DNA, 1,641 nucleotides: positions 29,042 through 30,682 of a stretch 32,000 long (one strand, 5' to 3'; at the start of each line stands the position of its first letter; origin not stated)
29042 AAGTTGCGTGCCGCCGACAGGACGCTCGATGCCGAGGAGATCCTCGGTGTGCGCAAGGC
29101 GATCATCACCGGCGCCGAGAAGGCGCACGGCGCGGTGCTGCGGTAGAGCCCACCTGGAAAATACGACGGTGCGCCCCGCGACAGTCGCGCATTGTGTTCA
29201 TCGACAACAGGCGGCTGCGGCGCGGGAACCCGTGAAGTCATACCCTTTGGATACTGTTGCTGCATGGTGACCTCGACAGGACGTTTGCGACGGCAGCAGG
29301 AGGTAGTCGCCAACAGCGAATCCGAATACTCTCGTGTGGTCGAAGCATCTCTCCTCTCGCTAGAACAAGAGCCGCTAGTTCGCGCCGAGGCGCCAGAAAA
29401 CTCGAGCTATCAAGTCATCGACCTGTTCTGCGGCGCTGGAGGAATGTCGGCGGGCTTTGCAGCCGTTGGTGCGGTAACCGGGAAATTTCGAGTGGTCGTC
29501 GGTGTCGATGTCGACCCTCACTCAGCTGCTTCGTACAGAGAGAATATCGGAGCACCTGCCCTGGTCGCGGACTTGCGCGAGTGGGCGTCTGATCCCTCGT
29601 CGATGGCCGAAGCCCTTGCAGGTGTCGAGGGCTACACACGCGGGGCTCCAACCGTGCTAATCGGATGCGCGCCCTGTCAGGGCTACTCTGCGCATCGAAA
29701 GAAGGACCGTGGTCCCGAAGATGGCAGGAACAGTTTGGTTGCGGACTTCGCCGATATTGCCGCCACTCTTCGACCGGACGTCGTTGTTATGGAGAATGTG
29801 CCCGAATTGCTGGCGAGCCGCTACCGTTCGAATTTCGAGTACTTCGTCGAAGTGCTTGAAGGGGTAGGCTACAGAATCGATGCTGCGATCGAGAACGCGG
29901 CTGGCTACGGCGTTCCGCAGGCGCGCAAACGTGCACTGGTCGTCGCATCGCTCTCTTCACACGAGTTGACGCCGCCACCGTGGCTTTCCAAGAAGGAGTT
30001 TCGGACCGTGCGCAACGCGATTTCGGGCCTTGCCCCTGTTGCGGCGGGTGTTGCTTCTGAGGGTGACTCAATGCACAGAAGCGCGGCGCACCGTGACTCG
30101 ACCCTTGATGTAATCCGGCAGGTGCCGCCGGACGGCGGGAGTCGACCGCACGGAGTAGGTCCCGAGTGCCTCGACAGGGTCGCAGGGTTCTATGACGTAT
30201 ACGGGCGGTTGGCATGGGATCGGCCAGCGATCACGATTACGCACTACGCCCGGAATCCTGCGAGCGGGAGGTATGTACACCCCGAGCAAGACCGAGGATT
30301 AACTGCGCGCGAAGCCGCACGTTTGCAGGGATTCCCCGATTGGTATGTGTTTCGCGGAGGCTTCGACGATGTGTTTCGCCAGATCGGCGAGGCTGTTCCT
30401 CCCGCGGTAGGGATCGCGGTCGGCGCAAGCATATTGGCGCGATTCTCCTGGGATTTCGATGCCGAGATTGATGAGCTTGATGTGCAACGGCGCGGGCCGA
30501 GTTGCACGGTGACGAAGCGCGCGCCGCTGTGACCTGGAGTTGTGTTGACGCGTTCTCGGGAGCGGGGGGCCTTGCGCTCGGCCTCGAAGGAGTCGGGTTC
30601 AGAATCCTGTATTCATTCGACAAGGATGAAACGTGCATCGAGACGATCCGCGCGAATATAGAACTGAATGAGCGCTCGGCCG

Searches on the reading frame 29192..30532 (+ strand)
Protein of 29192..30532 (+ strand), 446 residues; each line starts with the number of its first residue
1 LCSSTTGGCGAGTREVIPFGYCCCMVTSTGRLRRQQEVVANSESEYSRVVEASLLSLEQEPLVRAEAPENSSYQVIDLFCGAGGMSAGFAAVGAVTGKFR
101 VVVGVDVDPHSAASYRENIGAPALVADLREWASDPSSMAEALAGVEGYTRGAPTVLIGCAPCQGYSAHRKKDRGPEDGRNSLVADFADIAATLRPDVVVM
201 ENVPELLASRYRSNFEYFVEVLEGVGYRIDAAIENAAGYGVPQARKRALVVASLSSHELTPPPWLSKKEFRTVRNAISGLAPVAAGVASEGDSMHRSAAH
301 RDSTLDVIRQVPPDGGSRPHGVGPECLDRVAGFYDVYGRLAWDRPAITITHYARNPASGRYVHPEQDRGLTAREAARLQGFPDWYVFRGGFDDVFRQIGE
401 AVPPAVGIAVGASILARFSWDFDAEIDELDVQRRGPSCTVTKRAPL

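Call 58: search_protein_families(library=pfam, proteins=[window:29192-30532:+], max_evalue=0.001)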
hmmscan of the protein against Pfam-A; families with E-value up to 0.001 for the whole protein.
window:29192-30532:+ (446 aa): 1 family
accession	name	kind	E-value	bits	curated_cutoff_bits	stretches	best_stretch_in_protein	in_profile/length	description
PF00145.23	DNA_methylase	-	7e-52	177.3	22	1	73-414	1-322/324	C-5 cytosine-specific DNA methylase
